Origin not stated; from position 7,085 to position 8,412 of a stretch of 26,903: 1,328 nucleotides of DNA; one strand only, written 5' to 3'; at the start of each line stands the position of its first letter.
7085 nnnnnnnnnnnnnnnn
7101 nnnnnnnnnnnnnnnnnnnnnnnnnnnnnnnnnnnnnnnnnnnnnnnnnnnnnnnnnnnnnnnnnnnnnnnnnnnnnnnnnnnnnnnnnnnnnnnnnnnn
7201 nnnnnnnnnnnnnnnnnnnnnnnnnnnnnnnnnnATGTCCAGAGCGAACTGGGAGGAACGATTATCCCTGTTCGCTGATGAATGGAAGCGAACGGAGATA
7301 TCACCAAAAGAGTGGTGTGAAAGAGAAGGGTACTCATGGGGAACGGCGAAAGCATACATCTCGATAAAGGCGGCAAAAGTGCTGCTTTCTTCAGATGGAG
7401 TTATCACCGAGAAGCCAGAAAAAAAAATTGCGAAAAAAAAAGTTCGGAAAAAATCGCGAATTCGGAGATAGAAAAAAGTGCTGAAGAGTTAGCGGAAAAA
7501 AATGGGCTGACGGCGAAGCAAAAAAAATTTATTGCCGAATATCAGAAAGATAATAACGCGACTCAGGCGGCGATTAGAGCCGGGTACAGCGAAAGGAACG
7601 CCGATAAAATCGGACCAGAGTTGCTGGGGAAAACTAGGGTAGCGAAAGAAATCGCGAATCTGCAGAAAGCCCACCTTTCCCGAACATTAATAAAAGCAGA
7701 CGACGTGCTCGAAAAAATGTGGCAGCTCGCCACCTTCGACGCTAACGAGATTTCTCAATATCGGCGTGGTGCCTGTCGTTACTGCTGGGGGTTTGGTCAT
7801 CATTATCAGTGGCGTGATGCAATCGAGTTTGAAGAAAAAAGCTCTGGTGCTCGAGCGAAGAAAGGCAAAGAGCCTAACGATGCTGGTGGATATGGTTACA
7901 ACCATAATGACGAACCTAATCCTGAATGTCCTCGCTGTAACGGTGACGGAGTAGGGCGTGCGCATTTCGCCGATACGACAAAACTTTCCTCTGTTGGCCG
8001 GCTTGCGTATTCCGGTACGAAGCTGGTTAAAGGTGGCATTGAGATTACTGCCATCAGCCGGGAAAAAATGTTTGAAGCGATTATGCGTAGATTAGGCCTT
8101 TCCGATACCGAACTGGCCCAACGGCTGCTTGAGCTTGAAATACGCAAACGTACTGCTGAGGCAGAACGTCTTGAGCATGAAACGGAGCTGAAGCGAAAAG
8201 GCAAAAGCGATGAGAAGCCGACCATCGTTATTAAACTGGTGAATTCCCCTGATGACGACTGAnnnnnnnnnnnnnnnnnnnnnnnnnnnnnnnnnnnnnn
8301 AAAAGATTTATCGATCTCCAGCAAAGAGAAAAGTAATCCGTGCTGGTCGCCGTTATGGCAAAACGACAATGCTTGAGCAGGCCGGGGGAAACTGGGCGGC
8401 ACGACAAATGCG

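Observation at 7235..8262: Small-terminase gene split between two reading frames inside tandem A9 tracts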

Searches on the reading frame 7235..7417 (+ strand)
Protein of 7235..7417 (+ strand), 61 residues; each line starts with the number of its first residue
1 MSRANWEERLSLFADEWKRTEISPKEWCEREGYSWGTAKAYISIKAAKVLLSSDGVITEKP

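Call 52: search_protein_families(library=phrogs, proteins=[window:7235-7417:+], max_evalue=0.001)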
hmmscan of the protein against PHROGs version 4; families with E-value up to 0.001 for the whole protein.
window:7235-7417:+ (61 aa): 3 families
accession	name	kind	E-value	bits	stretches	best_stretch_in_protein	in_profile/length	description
phrog_32222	-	unknown function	6.7e-07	30.3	1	1-48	1-48/241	-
phrog_51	-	head and packaging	2.9e-06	28.2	1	1-45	1-45/261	terminase small subunit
phrog_370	-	head and packaging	3.5e-06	28.1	1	1-47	1-47/284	terminase small subunit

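Call 54: predict_structure(alignment_id=A4)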
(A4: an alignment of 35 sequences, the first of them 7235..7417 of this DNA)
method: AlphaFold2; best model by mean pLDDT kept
length: 61 residues; sequences in the alignment: 35
mean_pLDDT: 66.9   pTM: 0.45
mean pLDDT of the five models: 66.9, 65.8, 65.0, 64.8, 64.7
residues with pLDDT >= 90: 0; 70-90: 36; 50-70: 14; < 50: 11
segments of 3 or more residues with pLDDT < 50: 54-61
pLDDT, mean of each block of 10 residues (from residue 1): 66 77 78 76 63 44 46
secondary structure, 60 per line:
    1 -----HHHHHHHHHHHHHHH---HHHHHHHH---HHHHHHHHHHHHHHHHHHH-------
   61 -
elements in order: H6-20 H24-31 H35-53
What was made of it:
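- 7235..7471 (+): Frame-0 ORF of 78 aa. It is the true N-terminal three-helix domain of terS (about 7235-7417), followed by a linker that runs out of frame after the first A run and ends at TAG 7469-7471. Call 54 predicts helices at residues 6-20, 24-31 and 35-53.
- On Helix-turn-helix DNA-binding domain (N-terminal 60 aa): The model has three helices at mean pLDDT 67 (call 54).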

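Call 56: fold_search(model_id=the predicted structure, library=pdb)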
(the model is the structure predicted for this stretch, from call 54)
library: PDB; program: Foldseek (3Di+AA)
matches with E <= 10: 240; with E <= 0.001: 0
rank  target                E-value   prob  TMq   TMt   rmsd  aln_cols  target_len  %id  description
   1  3c57_A                6.5e-01  0.33  0.46  0.52   6.3        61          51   18  Crystal Structure of the Mycobacterium tuberculosis Hypoxic Response Regulator DosR C-terminal Domain Crystal Form II (released 2008-04-22)
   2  4ldz_B                1.0e+00  0.35  0.48  0.20   3.0        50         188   26  Crystal structure of the full-length response regulator DesR in the active state (released 2014-07-16)
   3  3c57_B                1.0e+00  0.28  0.46  0.54   4.8        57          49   19  Crystal Structure of the Mycobacterium tuberculosis Hypoxic Response Regulator DosR C-terminal Domain Crystal Form II (released 2008-04-22)
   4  4ldz_A                1.5e+00  0.30  0.49  0.19   2.9        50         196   26  Crystal structure of the full-length response regulator DesR in the active state (released 2014-07-16)
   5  2jt1_MODEL_1_A        1.7e+00  0.33  0.50  0.44   3.4        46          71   13  Solution NMR structure of PefI (Plasmid-Encoded Fimbriae Regulatory) protein from Salmonella typhimurium. Nort (released 2007-10-09)
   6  4zmr_A                1.7e+00  0.25  0.44  0.15   1.9        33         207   21  Structural characterization of the full-length response regulator spr1814 in complex with a phosphate analogue reveals (released 2016-04-27)
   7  1i1g_A                2.0e+00  0.21  0.53  0.26   9.0        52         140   13  CRYSTAL STRUCTURE OF THE LRP-LIKE TRANSCRIPTIONAL REGULATOR FROM THE ARCHAEON PYROCOCCUS FURIOSUS (released 2002-02-06)
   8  7bhy_C                2.0e+00  0.16  0.47  0.50   6.6        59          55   17  DNA-binding domain of DeoR in complex with the DNA operator (released 2021-11-10)
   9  4go1_B                2.1e+00  0.25  0.55  0.13   7.0        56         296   14  Crystal Structure of full length transcription repressor LsrR from E. coli. (released 2013-04-24)
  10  8r7y_A                2.1e+00  0.21  0.55  0.14   6.8        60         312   12  Deoxyribonucleoside regulator DeoR in complex with the DNA operator (released 2024-06-19)
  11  3hug_K                2.1e+00  0.13  0.38  0.35   4.1        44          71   20  Crystal structure of Mycobacterium tuberculosis anti-sigma factor RslA in complex with -35 promoter binding domain of  (released 2010-03-02)
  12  7bhy_B                2.3e+00  0.15  0.46  0.51   6.2        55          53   16  DNA-binding domain of DeoR in complex with the DNA operator (released 2021-11-10)
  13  2vbw_A                2.3e+00  0.14  0.42  0.21   8.0        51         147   16  Feast or famine regulatory protein (Rv3291c)from M. tuberculosis complexed with L-Phenylalanine (released 2007-11-06)
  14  3hug_G                2.3e+00  0.13  0.39  0.34   4.1        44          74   20  Crystal structure of Mycobacterium tuberculosis anti-sigma factor RslA in complex with -35 promoter binding domain of  (released 2010-03-02)
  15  9r2z_B                2.3e+00  0.13  0.45  0.38   5.5        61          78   21  RptR transcriptional repressor (released 2025-07-23)
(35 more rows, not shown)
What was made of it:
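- On Helix-turn-helix DNA-binding domain (N-terminal 60 aa): The top Foldseek PDB hits are HTH domains (DosR, DesR, DeoR, GerE), but all have E >= 0.65 (call 56).
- Checked: The top Foldseek hits are all HTH domains, but every one has E above 0.6 (calls 54, 56).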

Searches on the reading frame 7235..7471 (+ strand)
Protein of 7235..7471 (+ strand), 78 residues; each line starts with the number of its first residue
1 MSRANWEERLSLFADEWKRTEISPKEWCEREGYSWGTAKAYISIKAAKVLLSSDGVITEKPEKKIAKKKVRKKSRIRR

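Call 4: search_protein_families(library=pfam, proteins=[window:7235-7471:+], max_evalue=0.1)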
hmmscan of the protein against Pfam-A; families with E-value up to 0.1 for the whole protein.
window:7235-7471:+ (78 aa): 0 families

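Call 38: search_protein_families(library=pfam, proteins=[window:7235-7426:+], max_evalue=10)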
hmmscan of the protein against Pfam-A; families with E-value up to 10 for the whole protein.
seq(64 aa): 0 families
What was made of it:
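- Checked: Pfam gives no hit (calls 4, 38).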

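Call 43: find_encoding_contigs(protein=window:7235-7471:+, flank=3000, max_places=10)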
Protein window:7235-7471:+ (78 aa): no gene with exactly this product is on record in the collection.
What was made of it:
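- Tried and rejected: Looking up the 78-aa product found nothing on record (call 43).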

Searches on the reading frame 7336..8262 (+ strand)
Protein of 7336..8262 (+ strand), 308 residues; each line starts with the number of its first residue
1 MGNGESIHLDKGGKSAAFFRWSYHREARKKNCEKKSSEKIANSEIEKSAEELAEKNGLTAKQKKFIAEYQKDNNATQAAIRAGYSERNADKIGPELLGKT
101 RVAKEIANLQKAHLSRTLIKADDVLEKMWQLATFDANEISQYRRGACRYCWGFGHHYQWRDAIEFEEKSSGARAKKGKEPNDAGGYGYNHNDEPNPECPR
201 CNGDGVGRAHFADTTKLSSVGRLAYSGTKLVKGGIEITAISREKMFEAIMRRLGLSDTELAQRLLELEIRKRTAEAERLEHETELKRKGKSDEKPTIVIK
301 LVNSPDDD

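Call 4: search_protein_families(library=pfam, proteins=[window:7336-8262:+], max_evalue=0.1)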
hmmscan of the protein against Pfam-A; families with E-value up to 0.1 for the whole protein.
window:7336-8262:+ (308 aa): 3 families
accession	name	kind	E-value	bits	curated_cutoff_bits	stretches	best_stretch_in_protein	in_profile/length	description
PF03592.21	Terminase_2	-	2.1e-28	100.2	26.1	1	58-257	1-132/141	Terminase small subunit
PF17782.7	DprA_WH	-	0.026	15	22.9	1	247-272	29-54/61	DprA winged helix domain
PF00684.25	DnaJ_CXXCXGXG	-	0.083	13.6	32.7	0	185-207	6-27/65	DnaJ central domain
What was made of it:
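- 7507..8106 (+): Terminase_2 (PF03592) core. It includes an inserted zinc-ribbon-like pair of motifs, CxxC...CxxC, at about 7774-7938. Call 4 places Terminase_2 at aa 58-257 with 100 bits.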

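Call 15: find_related_loci(query=window:7471-8259:+, collection=genome_contigs, flank=3000)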
Query window:7471-8259:+ (263 aa) in genome_contigs; peptide patterns used: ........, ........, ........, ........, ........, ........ (x = any residue, [..] = any of these).
90 stretches matched a pattern; 18 encode a relative of the query (tblastn E <= 1e-3); 18 distinct loci.
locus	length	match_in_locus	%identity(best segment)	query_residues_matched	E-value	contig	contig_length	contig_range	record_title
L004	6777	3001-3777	69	3-263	2e-120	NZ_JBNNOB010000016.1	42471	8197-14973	Sphingomonas sp. NPDC019816 NPDC019816_318_H11.ctg-0016, whole genome shotgun sequence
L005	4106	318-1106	62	1-263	8e-112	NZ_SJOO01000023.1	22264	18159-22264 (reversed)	Enterobacter wuhouensis strain WCHEW120002 23, whole genome shotgun sequence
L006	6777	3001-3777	62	1-261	3e-105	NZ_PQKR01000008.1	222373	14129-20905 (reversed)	Escherichia sp. ESNIH1 NODE_8, whole genome shotgun sequence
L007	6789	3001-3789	62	1-263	9e-104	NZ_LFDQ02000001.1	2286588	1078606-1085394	Enterobacter quasiroggenkampii strain WCHECL1060 NODE_1_length_2286588_cov_46.1162, whole genome shotgun sequence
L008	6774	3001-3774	61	1-261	3e-103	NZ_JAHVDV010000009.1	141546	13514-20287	Yokenella regensburgei strain SA185 Indigo38_contig_9, whole genome shotgun sequence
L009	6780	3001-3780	60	1-263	8e-97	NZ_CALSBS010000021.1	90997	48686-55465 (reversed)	Pseudocitrobacter vendiensis strain CPO20170097T, whole genome shotgun sequence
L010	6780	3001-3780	60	1-263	4e-96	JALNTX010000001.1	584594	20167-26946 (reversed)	Enterobacteriaceae bacterium G50 contig00001, whole genome shotgun sequence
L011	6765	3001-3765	61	1-261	1e-95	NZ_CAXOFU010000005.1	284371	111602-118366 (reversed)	Enterobacter soli strain FFMG-34-3-21 isolate FFMG_34-3-21 FFMG_34-3-21.1:5, whole genome shotgun sequence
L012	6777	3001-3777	61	1-263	2e-93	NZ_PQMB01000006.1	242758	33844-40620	Citrobacter amalonaticus strain S646 scaffold6.1, whole genome shotgun sequence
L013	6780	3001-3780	59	1-263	4e-93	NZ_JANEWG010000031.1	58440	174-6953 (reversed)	Citrobacter sp. Awk 4 510132-22-31, whole genome shotgun sequence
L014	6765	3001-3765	61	1-261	5e-92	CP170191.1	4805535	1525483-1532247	Enterobacter hormaechei strain B56 chromosome, complete genome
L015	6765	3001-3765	58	1-261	1e-91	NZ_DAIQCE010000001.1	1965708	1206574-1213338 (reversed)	MAG: Leclercia sp. isolate CTOTU48187 NODE_1_length_1965708_cov_27.217610, whole genome shotgun sequence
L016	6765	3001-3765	60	1-261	5e-91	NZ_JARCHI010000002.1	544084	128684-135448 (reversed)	Enterobacter pasteurii strain A-8 NODE_2_covk_21.855737_covr_62.715_cutoff_34, whole genome shotgun sequence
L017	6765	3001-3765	60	1-261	1e-90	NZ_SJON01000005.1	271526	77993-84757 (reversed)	Enterobacter quasihormaechei strain WCHEQ120003 5, whole genome shotgun sequence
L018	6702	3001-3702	62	1-237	2e-89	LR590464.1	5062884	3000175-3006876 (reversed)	Leclercia adecarboxylata strain NCTC13032 genome assembly, chromosome: 1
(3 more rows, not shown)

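Call 17: find_encoding_contigs(protein=window:7336-8262:+, flank=3000, max_places=10)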
Protein window:7336-8262:+ (308 aa): 1 contig read that carries it; 1 place shown.
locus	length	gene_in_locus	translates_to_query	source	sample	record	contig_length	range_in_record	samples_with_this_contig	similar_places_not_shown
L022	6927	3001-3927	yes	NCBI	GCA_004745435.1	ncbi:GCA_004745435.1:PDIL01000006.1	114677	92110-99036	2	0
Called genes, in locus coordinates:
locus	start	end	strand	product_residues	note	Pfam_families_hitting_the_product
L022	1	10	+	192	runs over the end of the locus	PF06576:DUF1133, PF06530:Phage_antitermQ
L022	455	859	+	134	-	PF16931:Phage_holin_8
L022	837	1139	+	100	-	PF05449:Phage_holin_3_7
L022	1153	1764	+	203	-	PF00182:Glyco_hydro_19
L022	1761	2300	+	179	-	PF10721:DUF2514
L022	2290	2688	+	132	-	-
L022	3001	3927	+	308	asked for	PF03592:Terminase_2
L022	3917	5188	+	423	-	-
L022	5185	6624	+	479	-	PF06381:Phage_portal_3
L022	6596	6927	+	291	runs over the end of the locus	-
